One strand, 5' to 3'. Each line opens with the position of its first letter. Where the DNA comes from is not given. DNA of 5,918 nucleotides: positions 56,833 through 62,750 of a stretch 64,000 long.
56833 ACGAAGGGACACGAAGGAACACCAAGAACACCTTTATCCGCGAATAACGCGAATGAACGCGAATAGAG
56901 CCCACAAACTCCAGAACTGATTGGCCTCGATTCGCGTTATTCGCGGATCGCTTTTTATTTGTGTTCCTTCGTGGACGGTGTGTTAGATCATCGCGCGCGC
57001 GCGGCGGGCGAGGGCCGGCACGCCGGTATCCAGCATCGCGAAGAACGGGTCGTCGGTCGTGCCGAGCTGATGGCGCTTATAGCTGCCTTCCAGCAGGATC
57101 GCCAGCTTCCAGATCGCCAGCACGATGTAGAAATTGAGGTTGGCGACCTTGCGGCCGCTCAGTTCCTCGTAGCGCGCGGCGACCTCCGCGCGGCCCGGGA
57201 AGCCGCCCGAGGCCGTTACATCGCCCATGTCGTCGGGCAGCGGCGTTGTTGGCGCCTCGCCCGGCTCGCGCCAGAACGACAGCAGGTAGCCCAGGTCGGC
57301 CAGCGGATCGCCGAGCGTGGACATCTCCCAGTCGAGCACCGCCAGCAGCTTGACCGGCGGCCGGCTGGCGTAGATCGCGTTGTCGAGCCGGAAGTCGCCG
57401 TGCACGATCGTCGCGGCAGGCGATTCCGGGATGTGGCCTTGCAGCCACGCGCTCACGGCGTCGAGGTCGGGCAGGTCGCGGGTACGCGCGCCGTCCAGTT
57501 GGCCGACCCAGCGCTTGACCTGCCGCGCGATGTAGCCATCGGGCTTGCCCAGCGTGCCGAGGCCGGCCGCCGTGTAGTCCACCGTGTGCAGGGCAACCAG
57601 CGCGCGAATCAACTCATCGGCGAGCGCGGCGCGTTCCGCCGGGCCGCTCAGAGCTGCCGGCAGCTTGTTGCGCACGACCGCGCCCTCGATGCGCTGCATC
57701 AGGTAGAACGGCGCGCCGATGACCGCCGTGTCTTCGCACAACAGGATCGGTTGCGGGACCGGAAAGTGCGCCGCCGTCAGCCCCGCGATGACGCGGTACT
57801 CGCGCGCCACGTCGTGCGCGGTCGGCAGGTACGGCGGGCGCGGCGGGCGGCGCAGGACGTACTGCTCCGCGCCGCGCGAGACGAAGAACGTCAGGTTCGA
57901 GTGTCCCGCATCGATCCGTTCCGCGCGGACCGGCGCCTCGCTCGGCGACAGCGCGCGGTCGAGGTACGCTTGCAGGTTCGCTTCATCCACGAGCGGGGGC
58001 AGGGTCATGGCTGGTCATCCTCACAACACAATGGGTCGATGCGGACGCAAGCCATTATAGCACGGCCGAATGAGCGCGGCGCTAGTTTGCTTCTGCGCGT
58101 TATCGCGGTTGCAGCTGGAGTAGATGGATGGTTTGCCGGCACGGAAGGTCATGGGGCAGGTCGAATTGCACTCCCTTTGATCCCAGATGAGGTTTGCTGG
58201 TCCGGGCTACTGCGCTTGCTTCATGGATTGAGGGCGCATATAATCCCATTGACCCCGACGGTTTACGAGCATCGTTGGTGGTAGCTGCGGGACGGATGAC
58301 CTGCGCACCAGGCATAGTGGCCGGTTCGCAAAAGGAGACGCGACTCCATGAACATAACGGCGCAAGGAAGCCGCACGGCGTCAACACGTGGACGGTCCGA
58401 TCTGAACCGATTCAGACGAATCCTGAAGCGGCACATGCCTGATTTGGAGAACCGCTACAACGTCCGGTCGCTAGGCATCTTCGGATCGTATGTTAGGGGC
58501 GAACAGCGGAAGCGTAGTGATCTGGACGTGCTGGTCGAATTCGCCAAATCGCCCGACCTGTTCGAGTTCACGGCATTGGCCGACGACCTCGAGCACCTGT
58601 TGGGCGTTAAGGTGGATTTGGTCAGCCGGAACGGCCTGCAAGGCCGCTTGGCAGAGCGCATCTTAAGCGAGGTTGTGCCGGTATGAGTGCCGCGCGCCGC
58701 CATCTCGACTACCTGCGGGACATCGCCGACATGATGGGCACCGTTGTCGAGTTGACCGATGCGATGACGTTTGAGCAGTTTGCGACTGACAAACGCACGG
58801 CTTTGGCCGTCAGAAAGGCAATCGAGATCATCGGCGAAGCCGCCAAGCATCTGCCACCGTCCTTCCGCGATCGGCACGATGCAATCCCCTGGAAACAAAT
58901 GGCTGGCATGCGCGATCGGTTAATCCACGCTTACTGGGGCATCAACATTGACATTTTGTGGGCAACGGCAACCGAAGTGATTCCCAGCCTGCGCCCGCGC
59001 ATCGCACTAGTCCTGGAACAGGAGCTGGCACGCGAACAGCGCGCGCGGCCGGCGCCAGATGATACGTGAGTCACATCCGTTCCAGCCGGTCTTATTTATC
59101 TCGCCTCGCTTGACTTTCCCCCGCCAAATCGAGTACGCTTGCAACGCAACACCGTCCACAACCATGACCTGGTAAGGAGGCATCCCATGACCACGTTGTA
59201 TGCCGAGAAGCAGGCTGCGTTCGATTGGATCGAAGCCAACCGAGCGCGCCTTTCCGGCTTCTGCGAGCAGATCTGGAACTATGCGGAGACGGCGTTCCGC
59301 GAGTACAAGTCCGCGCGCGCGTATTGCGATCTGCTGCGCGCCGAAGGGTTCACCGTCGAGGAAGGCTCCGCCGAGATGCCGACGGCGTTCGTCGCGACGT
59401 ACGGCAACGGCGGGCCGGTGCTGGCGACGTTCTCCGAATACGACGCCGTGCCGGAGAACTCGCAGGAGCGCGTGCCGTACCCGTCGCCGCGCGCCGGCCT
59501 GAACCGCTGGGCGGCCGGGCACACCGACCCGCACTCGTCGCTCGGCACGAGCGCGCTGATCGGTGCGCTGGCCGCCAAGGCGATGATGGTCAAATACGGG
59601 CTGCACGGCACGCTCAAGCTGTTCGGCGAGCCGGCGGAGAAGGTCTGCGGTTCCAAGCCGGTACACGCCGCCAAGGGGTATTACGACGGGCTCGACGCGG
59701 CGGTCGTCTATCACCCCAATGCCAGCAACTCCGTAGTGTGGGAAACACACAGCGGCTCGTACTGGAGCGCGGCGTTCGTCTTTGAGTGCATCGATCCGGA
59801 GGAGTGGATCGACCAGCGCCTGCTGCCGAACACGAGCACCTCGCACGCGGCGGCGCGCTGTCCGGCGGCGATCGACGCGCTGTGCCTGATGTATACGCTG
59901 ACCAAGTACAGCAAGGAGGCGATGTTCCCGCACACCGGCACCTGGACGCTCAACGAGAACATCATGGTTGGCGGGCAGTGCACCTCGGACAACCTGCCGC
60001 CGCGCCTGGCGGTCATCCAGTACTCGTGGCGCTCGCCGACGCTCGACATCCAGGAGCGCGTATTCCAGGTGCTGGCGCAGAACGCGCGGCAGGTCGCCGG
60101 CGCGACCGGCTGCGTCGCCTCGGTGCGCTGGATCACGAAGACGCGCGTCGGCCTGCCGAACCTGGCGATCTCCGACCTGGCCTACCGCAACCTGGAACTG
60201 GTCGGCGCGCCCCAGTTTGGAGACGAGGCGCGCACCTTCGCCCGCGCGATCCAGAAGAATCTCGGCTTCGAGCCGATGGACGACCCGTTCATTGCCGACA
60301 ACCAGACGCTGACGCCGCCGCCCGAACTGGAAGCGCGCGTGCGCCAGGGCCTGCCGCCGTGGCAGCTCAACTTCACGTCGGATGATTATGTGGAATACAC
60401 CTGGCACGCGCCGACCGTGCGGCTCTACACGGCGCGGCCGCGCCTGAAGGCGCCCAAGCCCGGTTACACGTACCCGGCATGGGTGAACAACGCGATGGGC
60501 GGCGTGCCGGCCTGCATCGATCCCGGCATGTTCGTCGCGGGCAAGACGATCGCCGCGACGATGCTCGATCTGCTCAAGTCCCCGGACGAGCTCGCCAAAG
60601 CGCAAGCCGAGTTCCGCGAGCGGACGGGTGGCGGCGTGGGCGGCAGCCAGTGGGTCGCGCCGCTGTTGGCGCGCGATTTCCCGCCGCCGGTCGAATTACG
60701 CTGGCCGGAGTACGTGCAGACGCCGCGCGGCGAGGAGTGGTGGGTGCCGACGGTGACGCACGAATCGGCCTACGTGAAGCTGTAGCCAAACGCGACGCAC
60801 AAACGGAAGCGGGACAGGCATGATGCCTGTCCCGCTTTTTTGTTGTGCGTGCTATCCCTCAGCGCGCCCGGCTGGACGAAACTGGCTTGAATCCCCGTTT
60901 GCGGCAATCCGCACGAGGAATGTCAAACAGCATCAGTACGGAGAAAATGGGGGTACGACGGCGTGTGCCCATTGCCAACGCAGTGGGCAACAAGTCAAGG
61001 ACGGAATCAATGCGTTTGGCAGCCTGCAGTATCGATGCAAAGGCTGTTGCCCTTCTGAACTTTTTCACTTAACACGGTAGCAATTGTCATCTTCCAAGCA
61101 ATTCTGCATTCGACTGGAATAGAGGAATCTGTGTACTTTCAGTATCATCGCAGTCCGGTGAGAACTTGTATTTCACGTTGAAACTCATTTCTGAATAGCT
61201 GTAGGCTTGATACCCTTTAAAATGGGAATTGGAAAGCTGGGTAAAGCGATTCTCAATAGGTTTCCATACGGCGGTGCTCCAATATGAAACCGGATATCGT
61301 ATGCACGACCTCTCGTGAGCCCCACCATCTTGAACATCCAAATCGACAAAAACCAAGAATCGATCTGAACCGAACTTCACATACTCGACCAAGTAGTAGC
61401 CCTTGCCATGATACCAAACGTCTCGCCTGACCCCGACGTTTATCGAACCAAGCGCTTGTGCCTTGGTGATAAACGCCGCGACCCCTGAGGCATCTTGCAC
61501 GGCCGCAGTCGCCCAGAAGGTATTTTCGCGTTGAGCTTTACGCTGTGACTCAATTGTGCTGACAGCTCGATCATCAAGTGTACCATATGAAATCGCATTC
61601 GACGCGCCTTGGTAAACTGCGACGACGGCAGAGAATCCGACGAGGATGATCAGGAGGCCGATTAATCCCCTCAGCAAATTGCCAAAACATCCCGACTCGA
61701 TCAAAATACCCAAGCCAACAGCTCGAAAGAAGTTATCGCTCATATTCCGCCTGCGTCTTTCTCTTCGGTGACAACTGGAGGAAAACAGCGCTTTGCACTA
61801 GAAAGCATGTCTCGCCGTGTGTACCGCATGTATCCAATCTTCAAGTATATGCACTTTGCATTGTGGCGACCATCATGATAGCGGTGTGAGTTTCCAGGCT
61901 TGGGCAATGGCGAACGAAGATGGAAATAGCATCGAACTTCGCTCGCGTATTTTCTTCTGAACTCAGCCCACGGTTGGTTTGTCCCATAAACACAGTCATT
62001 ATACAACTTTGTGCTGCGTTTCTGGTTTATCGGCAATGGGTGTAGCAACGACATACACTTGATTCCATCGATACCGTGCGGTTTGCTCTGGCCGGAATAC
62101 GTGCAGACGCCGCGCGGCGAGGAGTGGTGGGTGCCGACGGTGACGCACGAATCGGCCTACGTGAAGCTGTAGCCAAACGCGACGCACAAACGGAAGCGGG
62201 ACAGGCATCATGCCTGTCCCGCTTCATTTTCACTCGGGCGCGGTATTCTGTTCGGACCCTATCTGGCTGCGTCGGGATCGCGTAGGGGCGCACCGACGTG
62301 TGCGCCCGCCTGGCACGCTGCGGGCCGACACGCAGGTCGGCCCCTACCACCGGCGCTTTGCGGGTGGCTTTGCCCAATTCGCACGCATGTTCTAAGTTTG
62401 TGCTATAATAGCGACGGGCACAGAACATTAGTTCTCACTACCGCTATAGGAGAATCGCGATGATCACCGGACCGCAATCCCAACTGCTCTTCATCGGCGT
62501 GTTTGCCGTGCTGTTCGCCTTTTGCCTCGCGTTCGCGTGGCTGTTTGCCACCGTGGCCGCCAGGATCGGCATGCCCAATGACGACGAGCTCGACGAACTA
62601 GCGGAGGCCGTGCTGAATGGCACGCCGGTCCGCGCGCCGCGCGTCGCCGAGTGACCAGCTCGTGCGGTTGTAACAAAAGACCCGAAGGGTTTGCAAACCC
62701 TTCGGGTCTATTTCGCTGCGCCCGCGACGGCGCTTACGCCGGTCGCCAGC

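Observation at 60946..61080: Possible IS1595-type transposase zinc-ribbon remnant at the left edge of the island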

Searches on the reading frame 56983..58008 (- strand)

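Call 68: search_protein_families(library=pfam, proteins=[window:56983-58008:-], max_evalue=0.001)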
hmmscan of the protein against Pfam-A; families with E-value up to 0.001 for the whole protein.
window:56983-58008:- (341 aa): 1 family
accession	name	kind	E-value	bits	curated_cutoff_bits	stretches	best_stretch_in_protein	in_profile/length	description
PF01636.29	APH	-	1.5e-49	169.4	23.2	1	29-251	2-218/239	Phosphotransferase enzyme family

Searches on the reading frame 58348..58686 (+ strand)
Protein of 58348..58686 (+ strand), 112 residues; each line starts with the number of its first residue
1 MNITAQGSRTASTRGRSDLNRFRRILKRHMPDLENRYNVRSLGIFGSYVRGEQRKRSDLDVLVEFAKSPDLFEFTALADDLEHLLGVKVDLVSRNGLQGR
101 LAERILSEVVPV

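Call 68: search_protein_families(library=pfam, proteins=[window:58348-58686:+], max_evalue=0.001)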
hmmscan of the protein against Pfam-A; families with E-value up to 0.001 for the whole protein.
window:58348-58686:+ (112 aa): 3 families
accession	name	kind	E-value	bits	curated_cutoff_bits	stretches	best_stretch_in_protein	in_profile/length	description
PF01909.29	NTP_transf_2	-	6.7e-13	49.3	21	1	28-108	3-89/93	Nucleotidyltransferase domain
PF18765.7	Polbeta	-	2.3e-12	47.4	26.9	1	33-108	7-83/93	Polymerase beta, Nucleotidyltransferase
PF22600.2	MTPAP-like_central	-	0.00063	20.3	27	1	21-84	24-83/139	Poly(A) RNA polymerase, mitochondrial-like, central palm domain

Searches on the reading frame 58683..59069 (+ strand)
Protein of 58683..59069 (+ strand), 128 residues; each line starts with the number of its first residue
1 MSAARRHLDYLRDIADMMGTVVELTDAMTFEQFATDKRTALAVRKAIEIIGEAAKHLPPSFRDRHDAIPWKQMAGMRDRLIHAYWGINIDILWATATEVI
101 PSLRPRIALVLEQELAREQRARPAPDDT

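Call 68: search_protein_families(library=pfam, proteins=[window:58683-59069:+], max_evalue=0.001)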
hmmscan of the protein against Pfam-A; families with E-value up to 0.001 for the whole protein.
window:58683-59069:+ (128 aa): 1 family
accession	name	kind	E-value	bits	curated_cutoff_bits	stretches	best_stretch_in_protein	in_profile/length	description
PF01934.22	HepT-like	-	1.6e-26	92.8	23.5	1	18-107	5-117/120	Ribonuclease HepT-like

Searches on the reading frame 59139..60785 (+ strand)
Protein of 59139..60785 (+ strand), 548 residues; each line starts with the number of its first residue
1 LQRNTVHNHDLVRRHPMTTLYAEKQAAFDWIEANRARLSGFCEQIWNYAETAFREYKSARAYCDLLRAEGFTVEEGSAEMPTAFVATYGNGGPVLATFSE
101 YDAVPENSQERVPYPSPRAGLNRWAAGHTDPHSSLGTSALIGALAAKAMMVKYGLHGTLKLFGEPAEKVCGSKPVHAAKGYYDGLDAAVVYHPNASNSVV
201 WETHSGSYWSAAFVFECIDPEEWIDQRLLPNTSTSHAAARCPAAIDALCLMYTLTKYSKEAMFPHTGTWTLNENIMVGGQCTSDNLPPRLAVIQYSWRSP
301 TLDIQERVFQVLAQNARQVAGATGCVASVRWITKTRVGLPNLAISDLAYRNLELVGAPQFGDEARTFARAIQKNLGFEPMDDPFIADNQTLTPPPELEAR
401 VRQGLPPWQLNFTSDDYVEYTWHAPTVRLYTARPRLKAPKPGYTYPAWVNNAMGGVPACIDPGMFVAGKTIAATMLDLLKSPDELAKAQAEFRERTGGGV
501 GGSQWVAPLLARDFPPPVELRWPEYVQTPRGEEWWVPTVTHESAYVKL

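Call 6: search_protein_families(library=pfam, proteins=[window:59139-60785:+], max_evalue=10)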
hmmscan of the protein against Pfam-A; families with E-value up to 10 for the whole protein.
window:59139-60785:+ (548 aa): 1 family
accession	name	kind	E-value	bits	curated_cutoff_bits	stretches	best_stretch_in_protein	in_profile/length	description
PF01546.33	Peptidase_M20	-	0.00059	20.2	24.6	1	99-321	4-145/206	Peptidase family M20/M25/M40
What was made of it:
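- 59187..60785 (+): M20-like peptidase/amidohydrolase gene. The ATG at 59187 is preceded by AAGGAGG. The gene is intact to its C-terminus and is the target gene of the island. Pfam Peptidase_M20, E=5.9e-4, below the curated cut-off (call 6).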

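Call 12: find_encoding_contigs(protein=window:59139-60785:+, flank=6000, max_places=10)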
Protein window:59139-60785:+ (548 aa): no gene with exactly this product is on record in the collection.

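Call 24: find_related_loci(query=window:59139-60785:+, collection=genome_contigs, flank=6000)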
Query window:59139-60785:+ (548 aa) in genome_contigs; peptide patterns used: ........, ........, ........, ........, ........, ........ (x = any residue, [..] = any of these).
25 stretches matched a pattern; 9 encode a relative of the query (tblastn E <= 1e-3); 9 distinct loci.
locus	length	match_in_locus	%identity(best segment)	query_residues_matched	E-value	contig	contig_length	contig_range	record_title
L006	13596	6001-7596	78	17-548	0e+0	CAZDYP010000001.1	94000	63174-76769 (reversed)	MAG TPA_asm: uncultured Anaerolineae bacterium isolate binchicken_co107_438 genome assembly, contig: NODE_543_length_940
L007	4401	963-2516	71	21-538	0e+0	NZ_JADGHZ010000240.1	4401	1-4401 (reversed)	MAG: Sphaerobacter sp. isolate HOG56 NODE_12787_length_4401_cov_28.227801, whole genome shotgun sequence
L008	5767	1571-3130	66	17-538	0e+0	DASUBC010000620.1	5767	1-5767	MAG TPA_asm: Thermomicrobiales bacterium isolate SMAG_U2511 k141_49395, whole genome shotgun sequence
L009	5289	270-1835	62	17-539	0e+0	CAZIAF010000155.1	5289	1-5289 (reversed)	MAG TPA_asm: uncultured Candidatus Bathyarchaeia archaeon isolate ERP119294_co4_423 genome assembly, contig: NODE_20610_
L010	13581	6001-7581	64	12-538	0e+0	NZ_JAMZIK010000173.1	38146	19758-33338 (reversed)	Siccirubricoccus soli strain KC 17139 contig173, whole genome shotgun sequence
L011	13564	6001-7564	60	17-538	0e+0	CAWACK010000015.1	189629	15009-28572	MAG: Candidatus Bathyarchaeota archaeon isolate MFD03726.bin.1.105 genome assembly, contig: contig_47468, whole genome s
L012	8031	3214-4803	50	10-536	1e-170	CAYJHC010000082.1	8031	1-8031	MAG TPA_asm: uncultured Oscillospiraceae bacterium isolate ERP123703_co1_71 genome assembly, contig: NODE_9456_length_80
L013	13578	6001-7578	64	13-538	0e+0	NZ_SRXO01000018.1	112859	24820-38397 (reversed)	Siccirubricoccus phaeus strain 1-3 Scaffold18, whole genome shotgun sequence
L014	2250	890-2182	54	17-446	3e-163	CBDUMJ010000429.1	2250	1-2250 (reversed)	MAG TPA_asm: uncultured archaeon isolate SRR6823441_concoct_210 genome assembly, contig: ERZ1742239.67964, whole genome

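Call 26: find_encoding_contigs(protein=window:59187-60785:+, flank=8000, max_places=10)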
Protein window:59187-60785:+ (532 aa): no gene with exactly this product is on record in the collection.

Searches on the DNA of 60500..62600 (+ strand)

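Call 34: search_dna_similar(query=window:60838-62088:+, collection=plasmids, mode=distant, max_evalue=0.01)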
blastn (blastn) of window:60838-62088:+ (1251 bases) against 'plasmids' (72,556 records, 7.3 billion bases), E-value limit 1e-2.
No match.

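Call 67: search_rna_families(source=window, start=60500, end=62600, threshold=evalue, max_evalue=1)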
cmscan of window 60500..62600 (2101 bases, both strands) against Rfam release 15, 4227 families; matches with E-value up to 1: 3.
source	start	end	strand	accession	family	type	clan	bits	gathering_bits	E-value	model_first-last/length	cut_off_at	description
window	62283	62372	-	RF01386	isrB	Gene; sRNA;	-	21.7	35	0.47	1-87/87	no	isrB Hfq binding RNA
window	60791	60853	+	RF04029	mir-8521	Gene; miRNA;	-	21.3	80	0.23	1-68/68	no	mir-8521 microRNA precursor family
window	60655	60840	-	RF02424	Bp2_287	Gene; sRNA;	-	20.7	70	0.067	1-174/174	no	Burkholderia sRNA Bp2_Cand287_SIPHT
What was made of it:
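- Tried and rejected: Rfam found nothing near its thresholds (call 67).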

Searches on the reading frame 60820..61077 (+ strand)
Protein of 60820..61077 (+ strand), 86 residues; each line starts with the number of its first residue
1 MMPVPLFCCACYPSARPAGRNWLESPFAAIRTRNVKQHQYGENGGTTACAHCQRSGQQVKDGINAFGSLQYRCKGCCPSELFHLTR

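Call 6: search_protein_families(library=pfam, proteins=[window:60820-61077:+], max_evalue=10)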
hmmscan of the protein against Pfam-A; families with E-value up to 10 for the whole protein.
seq(86 aa): 0 families

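Call 7: search_protein_families(library=ncbifam, proteins=[window:60820-61077:+], max_evalue=10)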
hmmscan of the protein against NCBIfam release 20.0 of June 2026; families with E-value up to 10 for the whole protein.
seq(86 aa): 1 family
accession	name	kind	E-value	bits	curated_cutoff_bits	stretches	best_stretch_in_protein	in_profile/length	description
NF033558.1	transpos_IS1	equivalog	0.17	11.8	100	1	49-76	1-27/199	IS1 family transposase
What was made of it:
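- Closest known: IS1 InsA N-terminal zinc ribbon. Same: NCBIfam IS1 is the only NCBIfam hit (call 7).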

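Call 76: search_protein_families(library=pfam, proteins=[window:60845-61072:+], max_evalue=10)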
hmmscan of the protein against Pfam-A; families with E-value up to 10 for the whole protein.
window:60845-61072:+ (75 aa): 0 families
